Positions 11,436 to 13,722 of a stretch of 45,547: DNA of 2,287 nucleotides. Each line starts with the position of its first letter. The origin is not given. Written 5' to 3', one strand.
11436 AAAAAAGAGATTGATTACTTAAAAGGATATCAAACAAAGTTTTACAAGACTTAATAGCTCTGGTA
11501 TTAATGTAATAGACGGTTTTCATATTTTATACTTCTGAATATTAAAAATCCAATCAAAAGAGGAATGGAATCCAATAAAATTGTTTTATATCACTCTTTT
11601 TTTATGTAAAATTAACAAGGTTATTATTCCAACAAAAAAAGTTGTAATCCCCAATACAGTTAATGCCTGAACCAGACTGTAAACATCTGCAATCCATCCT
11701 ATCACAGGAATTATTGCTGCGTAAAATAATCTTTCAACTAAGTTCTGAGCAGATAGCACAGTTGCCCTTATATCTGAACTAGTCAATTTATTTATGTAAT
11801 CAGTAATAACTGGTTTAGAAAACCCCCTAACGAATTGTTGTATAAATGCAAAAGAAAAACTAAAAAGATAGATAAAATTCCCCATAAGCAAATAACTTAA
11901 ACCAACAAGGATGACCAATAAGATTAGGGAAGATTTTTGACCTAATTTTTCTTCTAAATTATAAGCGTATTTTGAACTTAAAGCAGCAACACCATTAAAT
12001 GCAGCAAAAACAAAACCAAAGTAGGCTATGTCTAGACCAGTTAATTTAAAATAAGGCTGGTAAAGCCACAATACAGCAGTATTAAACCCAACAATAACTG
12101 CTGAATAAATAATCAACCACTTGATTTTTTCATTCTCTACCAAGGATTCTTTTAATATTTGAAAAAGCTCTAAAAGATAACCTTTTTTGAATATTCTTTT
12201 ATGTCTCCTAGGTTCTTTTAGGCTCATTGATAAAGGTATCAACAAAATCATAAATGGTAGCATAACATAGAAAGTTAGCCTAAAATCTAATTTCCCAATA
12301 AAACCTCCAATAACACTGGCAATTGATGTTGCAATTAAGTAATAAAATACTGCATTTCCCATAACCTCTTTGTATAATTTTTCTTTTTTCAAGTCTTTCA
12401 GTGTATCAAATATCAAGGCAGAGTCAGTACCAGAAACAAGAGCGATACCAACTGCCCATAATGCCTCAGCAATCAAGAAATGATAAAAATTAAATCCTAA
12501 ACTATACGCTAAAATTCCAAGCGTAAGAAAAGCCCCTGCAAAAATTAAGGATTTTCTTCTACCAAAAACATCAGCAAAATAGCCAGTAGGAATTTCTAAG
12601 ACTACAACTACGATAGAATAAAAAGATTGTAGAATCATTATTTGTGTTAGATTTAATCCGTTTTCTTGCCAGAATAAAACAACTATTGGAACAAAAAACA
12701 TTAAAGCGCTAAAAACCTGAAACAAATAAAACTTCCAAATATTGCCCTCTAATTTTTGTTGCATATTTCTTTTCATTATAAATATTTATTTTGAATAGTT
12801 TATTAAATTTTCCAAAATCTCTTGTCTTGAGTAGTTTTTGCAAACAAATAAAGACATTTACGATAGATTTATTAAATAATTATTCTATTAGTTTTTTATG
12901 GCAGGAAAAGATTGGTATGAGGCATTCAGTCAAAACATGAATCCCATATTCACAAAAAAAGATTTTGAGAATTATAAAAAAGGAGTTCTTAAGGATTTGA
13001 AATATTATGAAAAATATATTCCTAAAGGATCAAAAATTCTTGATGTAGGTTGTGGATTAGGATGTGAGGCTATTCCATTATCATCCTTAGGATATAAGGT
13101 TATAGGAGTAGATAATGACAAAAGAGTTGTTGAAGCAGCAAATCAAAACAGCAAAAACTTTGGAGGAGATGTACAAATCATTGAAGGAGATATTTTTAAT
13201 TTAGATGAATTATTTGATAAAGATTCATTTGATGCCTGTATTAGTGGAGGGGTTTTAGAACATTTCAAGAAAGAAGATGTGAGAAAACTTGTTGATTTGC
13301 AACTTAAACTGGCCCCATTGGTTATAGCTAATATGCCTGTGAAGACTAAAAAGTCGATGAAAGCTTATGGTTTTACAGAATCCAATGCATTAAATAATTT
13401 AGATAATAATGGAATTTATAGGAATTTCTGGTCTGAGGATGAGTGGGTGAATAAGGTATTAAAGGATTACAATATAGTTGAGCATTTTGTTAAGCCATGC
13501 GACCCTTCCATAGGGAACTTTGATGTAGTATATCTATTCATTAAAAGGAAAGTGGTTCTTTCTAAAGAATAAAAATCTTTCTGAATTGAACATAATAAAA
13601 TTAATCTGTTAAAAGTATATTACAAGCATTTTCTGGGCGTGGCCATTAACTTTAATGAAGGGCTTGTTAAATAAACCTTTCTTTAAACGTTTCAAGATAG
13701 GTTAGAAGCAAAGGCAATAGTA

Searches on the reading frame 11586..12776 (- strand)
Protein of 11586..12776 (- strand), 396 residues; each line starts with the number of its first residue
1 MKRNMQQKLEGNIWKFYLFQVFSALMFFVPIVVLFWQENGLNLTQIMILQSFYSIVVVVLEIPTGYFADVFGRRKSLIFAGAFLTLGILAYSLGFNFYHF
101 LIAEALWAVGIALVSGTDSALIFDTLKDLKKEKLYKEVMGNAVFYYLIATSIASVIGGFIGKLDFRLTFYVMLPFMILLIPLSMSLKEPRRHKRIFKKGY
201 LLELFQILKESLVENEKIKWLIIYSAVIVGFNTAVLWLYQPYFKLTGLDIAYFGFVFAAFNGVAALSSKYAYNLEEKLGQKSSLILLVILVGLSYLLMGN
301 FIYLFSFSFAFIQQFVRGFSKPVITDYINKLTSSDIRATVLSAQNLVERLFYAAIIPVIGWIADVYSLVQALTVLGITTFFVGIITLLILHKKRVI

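Call 38: search_protein_families(library=pfam, max_evalue=0.001, proteins=[window:11586-12776:-])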
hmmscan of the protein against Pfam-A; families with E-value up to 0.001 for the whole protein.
window:11586-12776:- (396 aa): 2 families
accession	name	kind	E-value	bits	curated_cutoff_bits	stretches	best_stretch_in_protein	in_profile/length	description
PF07690.21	MFS_1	-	6.8e-30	104.6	33.4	2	21-346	6-337/347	Major Facilitator Superfamily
PF05977.19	MFS_3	-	0.00029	19.9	27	1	46-293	47-296/524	Transmembrane secretion effector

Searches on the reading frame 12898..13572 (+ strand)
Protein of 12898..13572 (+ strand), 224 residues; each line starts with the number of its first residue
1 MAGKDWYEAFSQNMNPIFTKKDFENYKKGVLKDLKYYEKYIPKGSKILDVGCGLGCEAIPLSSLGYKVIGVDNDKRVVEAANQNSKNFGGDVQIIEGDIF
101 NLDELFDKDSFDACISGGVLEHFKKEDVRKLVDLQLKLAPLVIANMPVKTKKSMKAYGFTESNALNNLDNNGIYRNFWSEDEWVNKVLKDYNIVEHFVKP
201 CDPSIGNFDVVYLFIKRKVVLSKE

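Call 16: find_related_loci(query=window:12898-13572:+, collection=genome_contigs, flank=10000)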
Query window:12898-13572:+ (224 aa) in genome_contigs; peptide patterns used: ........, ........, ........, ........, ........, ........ (x = any residue, [..] = any of these).
120 stretches matched a pattern; 8 encode a relative of the query (tblastn E <= 1e-3); 8 distinct loci.
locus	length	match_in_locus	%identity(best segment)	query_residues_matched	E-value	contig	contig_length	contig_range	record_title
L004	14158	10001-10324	40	37-148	1e-17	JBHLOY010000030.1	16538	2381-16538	MAG: Promethearchaeota archaeon isolate DZ3S.305 DZ3S.305@10538, whole genome shotgun sequence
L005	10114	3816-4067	36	35-124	4e-11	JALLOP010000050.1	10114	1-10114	Patescibacteria group bacterium AH-259-L07 AH-259-L07_NODE_50, whole genome shotgun sequence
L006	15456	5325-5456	48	41-84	1e-5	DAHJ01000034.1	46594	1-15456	MAG TPA_asm: Thaumarchaeota archaeon UBA223 UBA223_contig_4107, whole genome shotgun sequence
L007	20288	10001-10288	33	36-134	1e-5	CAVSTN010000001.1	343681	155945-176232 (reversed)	MAG: uncultured Nitrospiraceae bacterium isolate MFD05684.bin.2.280 genome assembly, contig: contig_11093, whole genome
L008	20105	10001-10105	49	48-82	2e-5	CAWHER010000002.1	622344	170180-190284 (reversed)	MAG: uncultured Actinomycetota bacterium isolate MFD00822.bin.2.25 genome assembly, contig: contig_86001, whole genome s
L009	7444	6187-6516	28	25-133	2e-5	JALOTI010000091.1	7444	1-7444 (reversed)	MAG: Leptospira sp. isolate Prado229 scaffold_23759, whole genome shotgun sequence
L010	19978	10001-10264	31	44-124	5e-5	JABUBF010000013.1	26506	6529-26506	MAG: Thaumarchaeota archaeon isolate ATL ATL_13, whole genome shotgun sequence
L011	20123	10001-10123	49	44-84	8e-5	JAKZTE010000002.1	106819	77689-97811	MAG: Nitrososphaerales archaeon isolate Langseth_MAG_00051 Langseth_MAG_00051_000000000002, whole genome shotgun sequenc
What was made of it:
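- Tried and rejected: Methyltransferase (left flank) relatives in 185,579 GTDB species genomes: only 28-49% identical hits in unrelated taxa, so no empty site could be found this way (call 16).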

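Call 38: search_protein_families(library=pfam, max_evalue=0.001, proteins=[window:12898-13572:+])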
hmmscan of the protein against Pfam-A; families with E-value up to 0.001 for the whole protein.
window:12898-13572:+ (224 aa): 12 families
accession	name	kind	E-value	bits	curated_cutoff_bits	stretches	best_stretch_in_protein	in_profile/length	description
PF13649.12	Methyltransf_25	-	4e-15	56.7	27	1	47-132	1-86/97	Methyltransferase domain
PF08241.18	Methyltransf_11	-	2.1e-14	54.4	21.2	1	48-132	1-80/95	Methyltransferase domain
PF13847.12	Methyltransf_31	-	2.4e-13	50.4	27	1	43-125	3-89/145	Methyltransferase domain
PF08242.18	Methyltransf_12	-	3.9e-09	37.6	30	1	48-132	1-85/98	Methyltransferase domain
PF06325.19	PrmA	-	9.1e-08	32.4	22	1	34-94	152-213/296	Ribosomal protein L11 methyltransferase (PrmA)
PF13489.12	Methyltransf_23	-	9.8e-08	32.3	27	1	30-132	9-101/164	Methyltransferase domain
PF03848.20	TehB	-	2e-07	31.1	20.4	1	43-133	30-118/193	Tellurite resistance protein TehB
PF07021.18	MetW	-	2.7e-06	27.6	21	1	32-147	2-110/193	Methionine biosynthesis protein MetW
PF05175.20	MTS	-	1.3e-05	25.4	23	1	43-115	31-103/170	Methyltransferase small domain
PF02353.26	CMAS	-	3.2e-05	23.8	27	1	41-129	60-146/273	Mycolic acid cyclopropane synthetase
PF09445.16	Methyltransf_15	-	6.1e-05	23.1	22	1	46-119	3-61/165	RNA cap guanine-N2 methyltransferase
PF01135.25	PCMT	-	0.0005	20.3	20.3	1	38-98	70-132/210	Protein-L-isoaspartate(D-aspartate) O-methyltransferase (PCMT)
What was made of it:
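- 12898..13572 (+): Left-flank gene: a class I SAM-dependent methyltransferase, convergent on the orphan. No close relative was found in the GTDB species genomes. calls 16, 38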
